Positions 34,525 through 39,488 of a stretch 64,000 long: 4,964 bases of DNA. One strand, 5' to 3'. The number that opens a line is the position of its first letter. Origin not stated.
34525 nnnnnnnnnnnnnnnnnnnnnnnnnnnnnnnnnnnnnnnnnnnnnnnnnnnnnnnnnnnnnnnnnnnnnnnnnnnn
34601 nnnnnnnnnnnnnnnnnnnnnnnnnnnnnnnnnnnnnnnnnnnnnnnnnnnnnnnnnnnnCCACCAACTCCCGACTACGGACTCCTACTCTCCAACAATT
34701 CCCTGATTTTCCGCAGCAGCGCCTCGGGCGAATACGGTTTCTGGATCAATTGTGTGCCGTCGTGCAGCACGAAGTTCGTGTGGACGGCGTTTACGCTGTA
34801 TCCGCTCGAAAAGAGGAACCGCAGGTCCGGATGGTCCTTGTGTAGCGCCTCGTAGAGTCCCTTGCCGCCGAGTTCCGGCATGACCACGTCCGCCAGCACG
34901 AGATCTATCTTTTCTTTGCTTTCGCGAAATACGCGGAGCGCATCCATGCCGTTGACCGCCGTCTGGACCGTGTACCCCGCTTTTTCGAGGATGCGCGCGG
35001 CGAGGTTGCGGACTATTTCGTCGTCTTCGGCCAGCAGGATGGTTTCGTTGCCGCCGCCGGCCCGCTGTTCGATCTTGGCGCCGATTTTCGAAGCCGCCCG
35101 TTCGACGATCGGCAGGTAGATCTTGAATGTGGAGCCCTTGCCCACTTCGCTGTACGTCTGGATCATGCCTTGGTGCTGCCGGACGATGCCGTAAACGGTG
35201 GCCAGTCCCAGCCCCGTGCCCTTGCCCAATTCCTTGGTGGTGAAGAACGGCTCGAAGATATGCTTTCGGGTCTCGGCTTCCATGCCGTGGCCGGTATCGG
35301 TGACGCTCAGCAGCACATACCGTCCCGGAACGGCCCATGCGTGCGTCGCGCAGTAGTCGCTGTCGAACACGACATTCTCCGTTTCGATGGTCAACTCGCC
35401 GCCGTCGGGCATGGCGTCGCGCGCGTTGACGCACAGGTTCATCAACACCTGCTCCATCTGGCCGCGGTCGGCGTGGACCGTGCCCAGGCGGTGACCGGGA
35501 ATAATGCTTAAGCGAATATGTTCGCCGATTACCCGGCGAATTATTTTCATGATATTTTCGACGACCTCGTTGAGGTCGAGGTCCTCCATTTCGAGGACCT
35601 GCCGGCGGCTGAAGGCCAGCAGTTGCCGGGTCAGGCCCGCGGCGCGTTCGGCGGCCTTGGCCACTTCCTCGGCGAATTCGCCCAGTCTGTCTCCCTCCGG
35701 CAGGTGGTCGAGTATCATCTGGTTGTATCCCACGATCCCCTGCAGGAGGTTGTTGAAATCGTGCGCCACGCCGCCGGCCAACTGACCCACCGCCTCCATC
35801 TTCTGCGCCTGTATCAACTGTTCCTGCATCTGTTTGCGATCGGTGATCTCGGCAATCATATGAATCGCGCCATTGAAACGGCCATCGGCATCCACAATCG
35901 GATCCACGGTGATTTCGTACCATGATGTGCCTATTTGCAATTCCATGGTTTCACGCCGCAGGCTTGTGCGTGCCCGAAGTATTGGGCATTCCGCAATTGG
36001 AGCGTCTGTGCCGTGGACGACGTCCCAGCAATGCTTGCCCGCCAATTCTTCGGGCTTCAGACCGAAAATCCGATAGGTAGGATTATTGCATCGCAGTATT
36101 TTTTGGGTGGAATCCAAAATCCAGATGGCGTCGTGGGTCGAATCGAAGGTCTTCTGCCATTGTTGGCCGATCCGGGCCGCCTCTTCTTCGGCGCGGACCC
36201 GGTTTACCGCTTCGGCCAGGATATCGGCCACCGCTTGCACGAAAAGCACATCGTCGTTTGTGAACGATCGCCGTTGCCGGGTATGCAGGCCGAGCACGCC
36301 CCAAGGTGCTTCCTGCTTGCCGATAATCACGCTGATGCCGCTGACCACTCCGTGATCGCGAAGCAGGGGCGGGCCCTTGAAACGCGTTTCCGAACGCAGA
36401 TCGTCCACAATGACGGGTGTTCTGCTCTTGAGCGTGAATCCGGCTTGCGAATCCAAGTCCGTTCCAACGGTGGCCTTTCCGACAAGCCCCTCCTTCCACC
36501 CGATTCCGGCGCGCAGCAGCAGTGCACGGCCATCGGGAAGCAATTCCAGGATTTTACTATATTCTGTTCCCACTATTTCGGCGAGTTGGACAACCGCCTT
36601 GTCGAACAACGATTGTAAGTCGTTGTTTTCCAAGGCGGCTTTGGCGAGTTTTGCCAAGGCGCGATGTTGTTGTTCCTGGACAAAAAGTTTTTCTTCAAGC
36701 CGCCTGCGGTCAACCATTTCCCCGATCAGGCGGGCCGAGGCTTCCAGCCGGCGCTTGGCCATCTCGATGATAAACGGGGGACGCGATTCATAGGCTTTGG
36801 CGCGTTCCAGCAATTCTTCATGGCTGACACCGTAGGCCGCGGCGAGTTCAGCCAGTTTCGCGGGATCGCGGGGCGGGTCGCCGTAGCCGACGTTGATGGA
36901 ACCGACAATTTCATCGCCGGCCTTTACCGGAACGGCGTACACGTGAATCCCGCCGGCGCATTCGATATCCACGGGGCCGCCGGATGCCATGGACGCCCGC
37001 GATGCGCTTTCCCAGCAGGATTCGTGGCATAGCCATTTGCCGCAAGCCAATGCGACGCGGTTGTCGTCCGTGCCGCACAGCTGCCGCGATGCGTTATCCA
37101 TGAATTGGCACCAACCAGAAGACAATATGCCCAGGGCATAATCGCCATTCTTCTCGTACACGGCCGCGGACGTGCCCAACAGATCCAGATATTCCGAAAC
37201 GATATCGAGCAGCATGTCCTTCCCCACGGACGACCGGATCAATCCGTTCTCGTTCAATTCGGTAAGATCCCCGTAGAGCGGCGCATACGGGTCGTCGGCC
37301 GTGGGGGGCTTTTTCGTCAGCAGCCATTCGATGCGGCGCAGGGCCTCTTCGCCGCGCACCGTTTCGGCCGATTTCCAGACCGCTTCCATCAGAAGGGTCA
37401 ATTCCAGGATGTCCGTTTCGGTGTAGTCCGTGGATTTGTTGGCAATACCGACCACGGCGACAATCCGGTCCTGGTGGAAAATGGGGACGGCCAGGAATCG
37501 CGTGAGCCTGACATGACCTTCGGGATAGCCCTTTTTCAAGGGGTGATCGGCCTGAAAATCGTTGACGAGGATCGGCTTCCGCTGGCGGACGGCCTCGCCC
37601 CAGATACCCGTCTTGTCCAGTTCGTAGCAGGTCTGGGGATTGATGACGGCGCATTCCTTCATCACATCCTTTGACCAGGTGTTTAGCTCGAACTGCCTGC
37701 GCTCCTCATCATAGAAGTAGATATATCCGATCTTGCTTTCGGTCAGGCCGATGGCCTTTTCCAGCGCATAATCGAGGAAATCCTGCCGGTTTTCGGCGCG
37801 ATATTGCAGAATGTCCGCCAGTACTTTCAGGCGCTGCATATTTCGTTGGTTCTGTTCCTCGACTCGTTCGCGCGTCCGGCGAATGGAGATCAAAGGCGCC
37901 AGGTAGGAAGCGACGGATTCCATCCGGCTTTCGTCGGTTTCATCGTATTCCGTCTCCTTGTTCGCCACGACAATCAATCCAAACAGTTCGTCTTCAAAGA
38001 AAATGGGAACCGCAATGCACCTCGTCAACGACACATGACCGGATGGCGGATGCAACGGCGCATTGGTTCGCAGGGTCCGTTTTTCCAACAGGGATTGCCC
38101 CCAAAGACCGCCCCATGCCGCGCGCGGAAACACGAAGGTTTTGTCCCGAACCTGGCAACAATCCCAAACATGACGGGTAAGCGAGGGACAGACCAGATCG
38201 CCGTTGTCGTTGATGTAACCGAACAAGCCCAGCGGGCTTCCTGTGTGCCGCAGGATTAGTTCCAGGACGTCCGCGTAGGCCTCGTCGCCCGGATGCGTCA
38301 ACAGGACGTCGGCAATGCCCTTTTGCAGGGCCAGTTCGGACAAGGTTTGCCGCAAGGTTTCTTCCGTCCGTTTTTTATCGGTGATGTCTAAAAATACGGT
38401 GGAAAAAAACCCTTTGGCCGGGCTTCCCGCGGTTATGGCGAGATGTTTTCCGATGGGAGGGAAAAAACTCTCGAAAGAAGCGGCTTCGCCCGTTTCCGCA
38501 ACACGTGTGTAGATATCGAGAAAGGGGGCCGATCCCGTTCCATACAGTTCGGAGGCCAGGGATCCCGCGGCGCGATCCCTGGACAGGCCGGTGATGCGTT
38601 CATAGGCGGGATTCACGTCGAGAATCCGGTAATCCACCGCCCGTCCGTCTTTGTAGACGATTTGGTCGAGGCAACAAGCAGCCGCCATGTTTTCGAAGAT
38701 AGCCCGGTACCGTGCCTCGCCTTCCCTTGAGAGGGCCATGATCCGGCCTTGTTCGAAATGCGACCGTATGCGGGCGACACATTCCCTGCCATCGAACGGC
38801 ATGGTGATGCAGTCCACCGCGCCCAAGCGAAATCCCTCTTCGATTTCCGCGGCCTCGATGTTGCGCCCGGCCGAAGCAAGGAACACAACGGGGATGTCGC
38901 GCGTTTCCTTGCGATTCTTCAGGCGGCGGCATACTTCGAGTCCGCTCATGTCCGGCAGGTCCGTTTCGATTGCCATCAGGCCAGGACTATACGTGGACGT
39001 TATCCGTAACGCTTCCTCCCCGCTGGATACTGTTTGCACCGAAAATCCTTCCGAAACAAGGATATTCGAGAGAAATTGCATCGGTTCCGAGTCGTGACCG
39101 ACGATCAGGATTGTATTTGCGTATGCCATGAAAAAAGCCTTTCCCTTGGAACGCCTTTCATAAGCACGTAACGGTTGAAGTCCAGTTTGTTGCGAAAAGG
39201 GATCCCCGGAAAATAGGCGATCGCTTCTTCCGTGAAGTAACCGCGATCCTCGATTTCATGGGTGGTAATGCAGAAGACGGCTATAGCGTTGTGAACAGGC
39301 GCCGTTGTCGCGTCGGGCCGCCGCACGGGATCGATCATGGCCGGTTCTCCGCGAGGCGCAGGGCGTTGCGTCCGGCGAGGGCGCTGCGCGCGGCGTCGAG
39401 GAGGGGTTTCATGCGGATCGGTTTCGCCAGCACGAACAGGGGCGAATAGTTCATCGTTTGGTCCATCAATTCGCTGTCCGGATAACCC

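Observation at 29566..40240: Dense signalling island: six consecutive receiver-domain genes (REC-HDOD x2, REC-HD-GYP, REC-HK, 1484-aa hybrid HK, pseudo-REC+REC)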

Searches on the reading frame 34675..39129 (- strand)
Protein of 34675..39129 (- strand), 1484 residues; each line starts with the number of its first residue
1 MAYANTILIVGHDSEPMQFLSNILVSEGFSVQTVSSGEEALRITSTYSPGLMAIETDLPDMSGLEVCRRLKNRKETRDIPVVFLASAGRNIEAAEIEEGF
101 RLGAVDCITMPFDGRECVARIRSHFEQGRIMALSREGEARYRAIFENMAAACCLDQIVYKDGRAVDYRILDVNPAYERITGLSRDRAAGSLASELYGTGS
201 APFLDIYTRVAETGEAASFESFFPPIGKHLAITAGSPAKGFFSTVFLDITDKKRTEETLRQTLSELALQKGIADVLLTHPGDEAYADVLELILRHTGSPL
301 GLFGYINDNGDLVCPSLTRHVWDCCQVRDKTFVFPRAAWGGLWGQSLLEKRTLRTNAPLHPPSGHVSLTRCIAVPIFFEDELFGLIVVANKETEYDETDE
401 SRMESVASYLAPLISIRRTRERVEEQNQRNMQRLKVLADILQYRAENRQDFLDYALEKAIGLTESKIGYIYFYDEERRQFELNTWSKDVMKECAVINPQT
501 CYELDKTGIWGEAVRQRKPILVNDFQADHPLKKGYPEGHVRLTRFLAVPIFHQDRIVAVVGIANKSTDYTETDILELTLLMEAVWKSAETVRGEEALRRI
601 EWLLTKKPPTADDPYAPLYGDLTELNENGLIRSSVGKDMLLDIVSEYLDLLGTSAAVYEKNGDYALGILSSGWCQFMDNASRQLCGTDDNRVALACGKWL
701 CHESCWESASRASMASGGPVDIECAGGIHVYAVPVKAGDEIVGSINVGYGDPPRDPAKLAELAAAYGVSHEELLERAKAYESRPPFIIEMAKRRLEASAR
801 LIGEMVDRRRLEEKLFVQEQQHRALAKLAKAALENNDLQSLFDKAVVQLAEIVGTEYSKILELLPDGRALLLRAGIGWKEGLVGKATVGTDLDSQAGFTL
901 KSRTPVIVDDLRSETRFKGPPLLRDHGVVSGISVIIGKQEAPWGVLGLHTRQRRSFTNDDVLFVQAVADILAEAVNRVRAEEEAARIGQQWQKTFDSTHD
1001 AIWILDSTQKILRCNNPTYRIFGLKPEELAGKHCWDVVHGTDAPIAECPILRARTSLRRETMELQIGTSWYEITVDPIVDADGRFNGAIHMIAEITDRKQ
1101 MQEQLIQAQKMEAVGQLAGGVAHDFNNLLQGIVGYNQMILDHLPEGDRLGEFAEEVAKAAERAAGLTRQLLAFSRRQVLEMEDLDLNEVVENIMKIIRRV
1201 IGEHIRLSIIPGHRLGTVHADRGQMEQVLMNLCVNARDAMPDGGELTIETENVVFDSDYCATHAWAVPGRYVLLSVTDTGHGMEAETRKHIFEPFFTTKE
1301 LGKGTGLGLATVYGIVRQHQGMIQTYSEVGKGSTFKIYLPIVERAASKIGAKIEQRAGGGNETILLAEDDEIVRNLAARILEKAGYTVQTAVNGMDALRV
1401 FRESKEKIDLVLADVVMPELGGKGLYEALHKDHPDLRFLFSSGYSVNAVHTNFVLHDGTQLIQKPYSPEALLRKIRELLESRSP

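Call 4: search_protein_families(library=pfam, proteins=[window:34675-39129:-], max_evalue=0.01)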
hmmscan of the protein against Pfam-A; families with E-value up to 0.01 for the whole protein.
window:34675-39129:- (1484 aa): 14 families
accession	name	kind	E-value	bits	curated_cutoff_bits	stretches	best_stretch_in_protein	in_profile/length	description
PF13185.12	GAF_2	-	1.5e-55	187.5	28.6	3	446-585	2-132/136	GAF domain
PF00072.30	Response_reg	-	6.8e-36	123.2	30.2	2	1364-1475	1-110/111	Response regulator receiver domain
PF01590.32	GAF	-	8.7e-35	120.6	22.4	3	837-975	1-133/133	GAF domain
PF02518.31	HATPase_c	-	6.5e-21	75.3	26.4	1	1221-1341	2-109/111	Histidine kinase-, DNA gyrase B-, and HSP90-like ATPase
PF08448.16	PAS_4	-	5.3e-18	65.7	23.1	2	995-1100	1-110/110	PAS fold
PF00989.32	PAS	-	2.9e-15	56.7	22.6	1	990-1091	2-109/113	PAS fold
PF13492.12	GAF_3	-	1.6e-14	54.9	27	1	838-976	2-128/129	GAF domain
PF13426.13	PAS_9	-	2.4e-14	53.9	27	1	1000-1097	2-103/103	PAS domain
PF13188.13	PAS_8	-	4.1e-14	52.3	21.8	2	139-190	1-41/65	PAS domain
PF10114.15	PocR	-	6.8e-09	36.1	23.9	1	639-806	7-154/162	Sensory domain found in PocR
PF00512.31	HisKA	-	8.6e-09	35.8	26.9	1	1115-1177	3-64/66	His Kinase A (phospho-acceptor) domain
PF13596.12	PAS_10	-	0.00082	20.4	22.1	1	996-1096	6-106/106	PAS domain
PF08447.18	PAS_3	-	0.0054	17.4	25.6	0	1012-1044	2-36/89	PAS fold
PF10090.15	HPTransfase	-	0.0087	16.3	22.9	0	1227-1251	34-58/123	Histidine phosphotransferase C-terminal domain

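Call 7: find_related_loci(query=window:34675-39129:-, collection=genome_contigs, flank=10000)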
Query window:34675-39129:- (1484 aa) in genome_contigs; peptide patterns used: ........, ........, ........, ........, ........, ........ (x = any residue, [..] = any of these).
600 stretches matched a pattern (row limit reached: there are more); 584 encode a relative of the query (tblastn E <= 1e-3); the best 80 are kept; 80 distinct loci.
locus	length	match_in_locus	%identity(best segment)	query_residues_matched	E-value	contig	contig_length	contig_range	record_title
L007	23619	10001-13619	65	1-1482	7e-151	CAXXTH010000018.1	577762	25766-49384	MAG: Candidatus Hydrogenedentota bacterium isolate 9b89ec8d-082b-4b84-8410-e46c42bccd54 genome assembly, contig: contig_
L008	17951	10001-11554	51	977-1480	1e-150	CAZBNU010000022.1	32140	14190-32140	MAG TPA_asm: uncultured Nitrospirales bacterium isolate binchicken_co42_482 genome assembly, contig: NODE_1320_length_32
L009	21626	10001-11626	50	943-1481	4e-137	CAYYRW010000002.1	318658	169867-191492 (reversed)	MAG TPA_asm: uncultured Nitrospirales bacterium isolate binchicken_co20_17 genome assembly, contig: NODE_46_length_31865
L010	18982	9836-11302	44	1000-1482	8e-118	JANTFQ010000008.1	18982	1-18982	MAG: Calditrichaceae bacterium isolate bin100120 c_000000002638, whole genome shotgun sequence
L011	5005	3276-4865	43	941-1480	6e-118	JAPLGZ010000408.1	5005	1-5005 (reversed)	MAG: Chloroflexota bacterium isolate LacPavin_0920_WC57_MAG_53_11 LacPavin_0920_WC57_scaffold_909846, whole genome shotg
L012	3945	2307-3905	44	964-1481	3e-119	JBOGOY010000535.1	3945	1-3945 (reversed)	MAG: Pyrinomonadaceae bacterium isolate SD8039_metabat2.bin.3 NODE_1615_length_3945_cov_0.971975, whole genome shotgun s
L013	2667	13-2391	51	98-1480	6e-122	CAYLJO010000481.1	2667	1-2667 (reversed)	MAG TPA_asm: uncultured Blastocatellaceae bacterium isolate SRP272529_co1_149 genome assembly, contig: NODE_85927_length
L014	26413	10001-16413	43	4-1483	2e-115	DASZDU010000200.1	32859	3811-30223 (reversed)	MAG TPA_asm: Pyrinomonadaceae bacterium isolate SMAG_U6476 k141_691766, whole genome shotgun sequence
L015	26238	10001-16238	50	7-1482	3e-115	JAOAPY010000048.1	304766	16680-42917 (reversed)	MAG: Acidobacteria bacterium isolate RYN_26 scaffold_6962111, whole genome shotgun sequence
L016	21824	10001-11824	40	900-1483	1e-114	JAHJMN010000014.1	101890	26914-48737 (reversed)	MAG: Myxococcota bacterium isolate Old_saline.mb.39 Old_saline.mb.39_k141_74887, whole genome shotgun sequence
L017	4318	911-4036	42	4-1479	3e-116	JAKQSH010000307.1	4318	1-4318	MAG: Deltaproteobacteria bacterium isolate USMO_metabat.105_sub k141_968455, whole genome shotgun sequence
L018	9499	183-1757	43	957-1481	4e-114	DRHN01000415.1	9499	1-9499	MAG TPA_asm: Spirochaetes bacterium isolate HyVt-370 HyVt-370_k145_768213, whole genome shotgun sequence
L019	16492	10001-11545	44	971-1480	2e-113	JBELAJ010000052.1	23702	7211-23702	MAG: Terriglobia bacterium isolate SPRUCE 90 SPRUCE_90_52, whole genome shotgun sequence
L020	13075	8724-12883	41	1-1479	8e-113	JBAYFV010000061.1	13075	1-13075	MAG: Victivallales bacterium isolate SO_2016_GW1_11 scaffold08335_OW334_2016, whole genome shotgun sequence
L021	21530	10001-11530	42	971-1481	2e-112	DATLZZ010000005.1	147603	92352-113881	MAG TPA_asm: Candidatus Xenobia bacterium isolate SMAG_U13312 k141_163375, whole genome shotgun sequence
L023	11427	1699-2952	49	1070-1484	9e-112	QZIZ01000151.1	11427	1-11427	MAG: Deltaproteobacteria bacterium isolate SURF_52 Ga0104751_1007683, whole genome shotgun sequence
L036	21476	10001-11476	44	998-1484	3e-108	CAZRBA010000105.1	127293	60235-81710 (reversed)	MAG TPA_asm: uncultured Caldithrix sp. isolate binchicken_co219_178 genome assembly, contig: k141_1084725, whole genome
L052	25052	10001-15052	39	48-1484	1e-105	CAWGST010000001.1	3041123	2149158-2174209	MAG: uncultured Verrucomicrobiae bacterium isolate MFD05580.bin.1.36 genome assembly, contig: contig_2078, whole genome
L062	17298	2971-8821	41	51-1484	3e-104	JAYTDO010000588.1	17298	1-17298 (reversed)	MAG: Chthoniobacteraceae bacterium isolate GFS_1749 GFS_1749_587, whole genome shotgun sequence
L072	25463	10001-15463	43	49-1484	2e-102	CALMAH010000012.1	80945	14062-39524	MAG TPA_asm: uncultured Acidobacteria bacterium isolate SRR2107179_bin.92_CONCOCT_v1.1_MAG genome assembly, contig: ERZ7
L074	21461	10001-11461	43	1000-1480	5e-102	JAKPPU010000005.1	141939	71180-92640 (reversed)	MAG: Deltaproteobacteria bacterium isolate JPNA_maxbin.145 k141_862005, whole genome shotgun sequence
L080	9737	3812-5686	40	137-1484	4e-101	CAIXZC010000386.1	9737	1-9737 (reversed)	MAG: uncultured Myxococcales bacterium isolate Loclat_bin-20748 genome assembly, contig: bin-20748:386/482, whole genome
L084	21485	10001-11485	41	1001-1484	9e-101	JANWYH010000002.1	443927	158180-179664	MAG: Pyrinomonadaceae bacterium isolate SKYG66 NODE_2_length_443927_cov_25.342625, whole genome shotgun sequence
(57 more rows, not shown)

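Call 17: search_protein_families(library=ncbifam, proteins=[window:34675-39129:-], max_evalue=0.001)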
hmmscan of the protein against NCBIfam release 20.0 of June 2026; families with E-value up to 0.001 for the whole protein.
window:34675-39129:- (1484 aa): 143 families (the best 25 are shown)
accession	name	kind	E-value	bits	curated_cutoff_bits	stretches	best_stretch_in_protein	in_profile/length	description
NF046020.1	HisKinCckABruc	equivalog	1.2e-133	446.9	1000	1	980-1480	337-868/868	cell cycle histidine kinase CckA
NF010076.0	PRK13557.1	subfamily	4.8e-113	378.4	631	1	1011-1481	55-535/540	histidine kinase famiy protein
NF046026.1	HisKinCckACaul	equivalog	2.8e-104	349.6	1000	1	1091-1477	279-674/678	cell cycle histidine kinase CckA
NF010411.0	PRK13837.1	equivalog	1.3e-84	284.8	647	1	1088-1481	424-814/828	two-component system VirA-like sensor kinase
NF052574.1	HisKinEspCMyxo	equivalog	2.6e-66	224.3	1200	1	1015-1480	314-784/785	serine histidine kinase EspC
NF008468.0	PRK11360.1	equivalog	1.3e-65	222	646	1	992-1345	271-612/616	two-component system sensor histidine kinase AtoS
NF052573.1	HisKinEspAMyxo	equivalog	1.6e-61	208.3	1400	1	976-1467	245-738/755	serine histidine kinase EspA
NF008302.0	PRK11091.1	equivalog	1.1e-47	162.7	838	2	965-1480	131-644/779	aerobic respiration two-component sensor histidine kinase ArcB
NF007688.0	PRK10364.1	equivalog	2.1e-46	158.6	479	1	1097-1343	223-453/460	two-component system sensor histidine kinase ZraS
NF047466.1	hybrid_RR_LvrB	exception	1.9e-40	139.2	500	1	1096-1342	134-377/377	hybrid histidine kinase/response regulator LvrB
TIGR02956.1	TMAO_torS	equivalog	3e-36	124.9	676.5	1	1180-1482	533-823/967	TMAO reductase system sensor histidine kinase/response regulator TorS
NF046044.1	PnpS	equivalog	3.7e-35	121.7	400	1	970-1340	38-390/390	two-component system histidine kinase PnpS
NF041880.1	EPS_EpsF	equivalog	6.3e-34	117.3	900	2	989-1340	144-492/492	response regulator EpsF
NF038348.1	T2SS_HK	subfamily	1.1e-31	109.9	450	2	1154-1341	402-573/574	histidine kinase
NF011874.0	PRK15347.1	equivalog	1.8e-30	105.8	852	3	1160-1346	443-619/921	two component system sensor kinase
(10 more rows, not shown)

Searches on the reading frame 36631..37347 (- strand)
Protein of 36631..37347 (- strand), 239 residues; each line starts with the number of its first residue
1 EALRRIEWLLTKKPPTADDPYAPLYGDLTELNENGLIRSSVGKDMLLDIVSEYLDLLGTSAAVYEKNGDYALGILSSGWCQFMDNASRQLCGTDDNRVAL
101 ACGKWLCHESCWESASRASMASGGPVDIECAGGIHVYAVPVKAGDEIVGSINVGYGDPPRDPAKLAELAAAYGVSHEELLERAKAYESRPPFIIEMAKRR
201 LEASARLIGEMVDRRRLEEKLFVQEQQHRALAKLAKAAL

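Call 31: search_protein_families(library=pfam, proteins=[window:36631-37347:-], max_evalue=10)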
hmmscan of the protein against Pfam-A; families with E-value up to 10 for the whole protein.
seq(239 aa): 3 families
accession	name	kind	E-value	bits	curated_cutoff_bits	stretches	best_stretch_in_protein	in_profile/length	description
PF10114.15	PocR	-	1.2e-08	35.3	23.9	1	44-212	6-154/162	Sensory domain found in PocR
PF04967.18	HTH_10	-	0.035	14.4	23.1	1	151-184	13-45/53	HTH DNA binding domain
PF22451.2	NirdL-like_HTH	-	0.1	12.7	27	1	166-186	20-40/47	Siroheme decarboxylase NirDL-like HTH domain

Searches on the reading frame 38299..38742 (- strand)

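Call 31: search_protein_families(library=pfam, proteins=[window:38299-38742:-], max_evalue=10)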
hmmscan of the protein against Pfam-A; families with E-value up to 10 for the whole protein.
seq(148 aa): 4 families
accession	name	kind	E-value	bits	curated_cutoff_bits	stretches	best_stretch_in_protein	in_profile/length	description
PF13188.13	PAS_8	-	3.1e-08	33.7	21.8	1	10-63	1-43/65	PAS domain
PF08448.16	PAS_4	-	4.3e-06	27.3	23.1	1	37-98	14-76/110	PAS fold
PF00989.32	PAS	-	4.4e-05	23.9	22.6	1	11-88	2-72/113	PAS fold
PF13426.13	PAS_9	-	0.027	15.2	27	1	36-86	9-57/103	PAS domain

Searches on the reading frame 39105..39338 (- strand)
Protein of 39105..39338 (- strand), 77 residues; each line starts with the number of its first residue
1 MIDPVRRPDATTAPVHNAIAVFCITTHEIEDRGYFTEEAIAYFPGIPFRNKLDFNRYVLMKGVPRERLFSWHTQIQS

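Call 17: search_protein_families(library=ncbifam, proteins=[window:39105-39338:-], max_evalue=0.001)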
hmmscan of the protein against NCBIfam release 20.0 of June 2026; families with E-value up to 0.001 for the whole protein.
window:39105-39338:- (77 aa): 0 families

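Call 31: search_protein_families(library=pfam, proteins=[window:39105-39338:-], max_evalue=10)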
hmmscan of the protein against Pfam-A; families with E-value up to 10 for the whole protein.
window:39105-39338:- (77 aa): 0 families

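Call 87: search_protein_families(library=pfam, proteins=[window:39105-39338:-], max_evalue=1)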
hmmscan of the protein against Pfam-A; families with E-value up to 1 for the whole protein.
window:39105-39338:- (77 aa): 0 families
